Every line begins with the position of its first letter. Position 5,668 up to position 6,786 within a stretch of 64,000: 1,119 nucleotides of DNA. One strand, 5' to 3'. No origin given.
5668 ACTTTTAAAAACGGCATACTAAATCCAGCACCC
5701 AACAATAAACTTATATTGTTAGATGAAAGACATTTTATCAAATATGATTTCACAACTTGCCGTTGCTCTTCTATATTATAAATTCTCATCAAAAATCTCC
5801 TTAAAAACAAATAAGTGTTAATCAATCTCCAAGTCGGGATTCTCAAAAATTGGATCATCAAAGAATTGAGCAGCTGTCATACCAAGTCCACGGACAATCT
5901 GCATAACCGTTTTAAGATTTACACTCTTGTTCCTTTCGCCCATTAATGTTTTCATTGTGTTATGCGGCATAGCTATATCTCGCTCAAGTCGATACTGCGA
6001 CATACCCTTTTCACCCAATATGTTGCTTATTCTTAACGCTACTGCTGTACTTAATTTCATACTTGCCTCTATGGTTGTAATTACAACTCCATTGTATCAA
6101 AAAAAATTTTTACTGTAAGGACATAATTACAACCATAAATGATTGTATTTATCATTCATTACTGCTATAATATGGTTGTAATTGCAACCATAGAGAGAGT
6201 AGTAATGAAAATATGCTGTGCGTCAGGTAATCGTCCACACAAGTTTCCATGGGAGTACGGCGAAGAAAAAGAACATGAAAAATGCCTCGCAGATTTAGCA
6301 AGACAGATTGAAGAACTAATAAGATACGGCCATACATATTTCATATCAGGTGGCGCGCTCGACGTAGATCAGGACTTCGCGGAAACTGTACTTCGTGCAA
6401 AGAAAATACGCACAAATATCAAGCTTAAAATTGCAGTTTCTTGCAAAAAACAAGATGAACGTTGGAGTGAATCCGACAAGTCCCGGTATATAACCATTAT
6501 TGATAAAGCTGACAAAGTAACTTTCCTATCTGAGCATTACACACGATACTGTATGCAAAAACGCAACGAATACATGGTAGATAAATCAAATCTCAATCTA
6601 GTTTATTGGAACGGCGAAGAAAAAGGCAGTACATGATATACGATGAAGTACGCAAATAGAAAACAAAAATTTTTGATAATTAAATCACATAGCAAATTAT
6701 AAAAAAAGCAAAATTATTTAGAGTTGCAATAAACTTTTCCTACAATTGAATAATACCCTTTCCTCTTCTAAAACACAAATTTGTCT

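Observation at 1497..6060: SIR2-HerA (Nezha-type) defence operon extended by an upstream XRE regulator and a tightly linked 508-aa third gene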

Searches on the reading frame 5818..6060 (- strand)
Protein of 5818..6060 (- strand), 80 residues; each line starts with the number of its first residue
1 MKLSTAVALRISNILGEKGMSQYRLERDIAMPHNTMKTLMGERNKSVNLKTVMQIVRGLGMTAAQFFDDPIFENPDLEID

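Call 3: search_protein_families(library=pfam, proteins=[window:5818-6060:-], max_evalue=0.1)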
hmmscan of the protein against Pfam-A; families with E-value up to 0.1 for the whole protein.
window:5818-6060:- (80 aa): 1 family
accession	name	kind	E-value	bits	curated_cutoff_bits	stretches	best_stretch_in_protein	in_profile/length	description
PF13443.12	HTH_26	-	1.2e-08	35.5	22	1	10-68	1-59/63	Cro/C1-type HTH DNA-binding domain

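Call 4: search_protein_families(library=padloc, proteins=[window:5818-6060:-], max_evalue=0.1)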
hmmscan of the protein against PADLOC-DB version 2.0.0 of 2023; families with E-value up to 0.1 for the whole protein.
window:5818-6060:- (80 aa): 3 families
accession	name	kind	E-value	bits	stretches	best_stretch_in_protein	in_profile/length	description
PDLC04760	PDC-M64C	-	5.6e-05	21.4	1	2-61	22-80/93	-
PDLC04775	PDC-M69A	-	0.003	16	1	6-65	7-65/113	-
PDLC03668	Control_protein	-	0.011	14.2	1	6-69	8-70/79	control protein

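Call 5: search_protein_families(library=ncbifam, proteins=[window:5818-6060:-], max_evalue=0.1)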
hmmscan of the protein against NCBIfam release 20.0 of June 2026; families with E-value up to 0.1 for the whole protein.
window:5818-6060:- (80 aa): 2 families
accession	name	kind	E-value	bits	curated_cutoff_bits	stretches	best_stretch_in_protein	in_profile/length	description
NF033122.1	vanW-B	exception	0.0095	15.3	610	1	10-65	35-91/275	glycopeptide resistance accessory protein VanW-B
NF007408.0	PRK09943.1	equivalog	0.047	13.3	211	1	6-70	7-70/185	HTH-type transcriptional regulator PuuR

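Call 6: search_protein_families(library=phrogs, proteins=[window:5818-6060:-], max_evalue=0.1)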
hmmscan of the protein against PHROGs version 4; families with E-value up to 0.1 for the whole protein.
window:5818-6060:- (80 aa): 6 families
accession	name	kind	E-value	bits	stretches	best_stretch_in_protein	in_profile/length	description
phrog_4583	-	transcription regulation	0.00096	20.1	1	4-72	8-75/81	transcriptional repressor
phrog_147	-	transcription regulation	0.014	16.8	1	5-56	3-54/100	transcriptional regulator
phrog_8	-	transcription regulation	0.021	15.3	1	3-52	73-121/346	transcriptional regulator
phrog_18318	-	DNA, RNA and nucleotide metabolism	0.038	15.1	1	11-61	38-88/108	HTH DNA binding protein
phrog_3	-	transcription regulation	0.051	14.3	1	7-74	89-153/430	transcriptional repressor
phrog_11144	-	unknown function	0.067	13.5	1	4-71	27-96/301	-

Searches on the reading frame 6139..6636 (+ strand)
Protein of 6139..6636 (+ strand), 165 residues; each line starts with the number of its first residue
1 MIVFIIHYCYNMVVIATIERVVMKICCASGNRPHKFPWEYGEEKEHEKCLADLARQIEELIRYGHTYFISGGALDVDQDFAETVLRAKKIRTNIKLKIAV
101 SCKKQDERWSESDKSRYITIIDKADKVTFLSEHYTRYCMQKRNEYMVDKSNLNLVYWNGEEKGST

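Call 5: search_protein_families(library=ncbifam, proteins=[window:6139-6636:+], max_evalue=0.1)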
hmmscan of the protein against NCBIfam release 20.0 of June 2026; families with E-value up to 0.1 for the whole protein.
window:6139-6636:+ (165 aa): 2 families
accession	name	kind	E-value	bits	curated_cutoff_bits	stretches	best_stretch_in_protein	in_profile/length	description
NF010181.0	PRK13660.1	equivalog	9e-12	45.3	165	1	51-164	29-144/182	hypothetical protein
NF038243.1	TRP75_fam_Nterm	subfamily_domain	0.033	14.6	75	1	63-159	31-122/126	TRP75-related protein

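Call 6: search_protein_families(library=phrogs, proteins=[window:6139-6636:+], max_evalue=0.1)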
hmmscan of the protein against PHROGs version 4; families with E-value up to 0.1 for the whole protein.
window:6139-6636:+ (165 aa): 1 family
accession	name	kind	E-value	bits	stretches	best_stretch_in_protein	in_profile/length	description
phrog_289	-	other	2.9e-08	34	1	44-164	37-121/500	GTP-binding domain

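Call 58: search_protein_families(library=padloc, proteins=[window:6139-6636:+], max_evalue=0.001)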
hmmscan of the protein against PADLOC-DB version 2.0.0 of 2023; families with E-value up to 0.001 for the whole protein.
window:6139-6636:+ (165 aa): 0 families

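Call 62: search_protein_families(library=pfam, proteins=[window:6139-6636:+], max_evalue=0.01)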
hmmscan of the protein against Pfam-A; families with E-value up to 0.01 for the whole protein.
window:6139-6636:+ (165 aa): 1 family
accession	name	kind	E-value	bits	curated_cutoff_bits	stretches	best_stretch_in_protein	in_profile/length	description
PF06908.16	YpsA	-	1.2e-16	61.6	27.7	1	27-164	2-141/168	YspA SLOG family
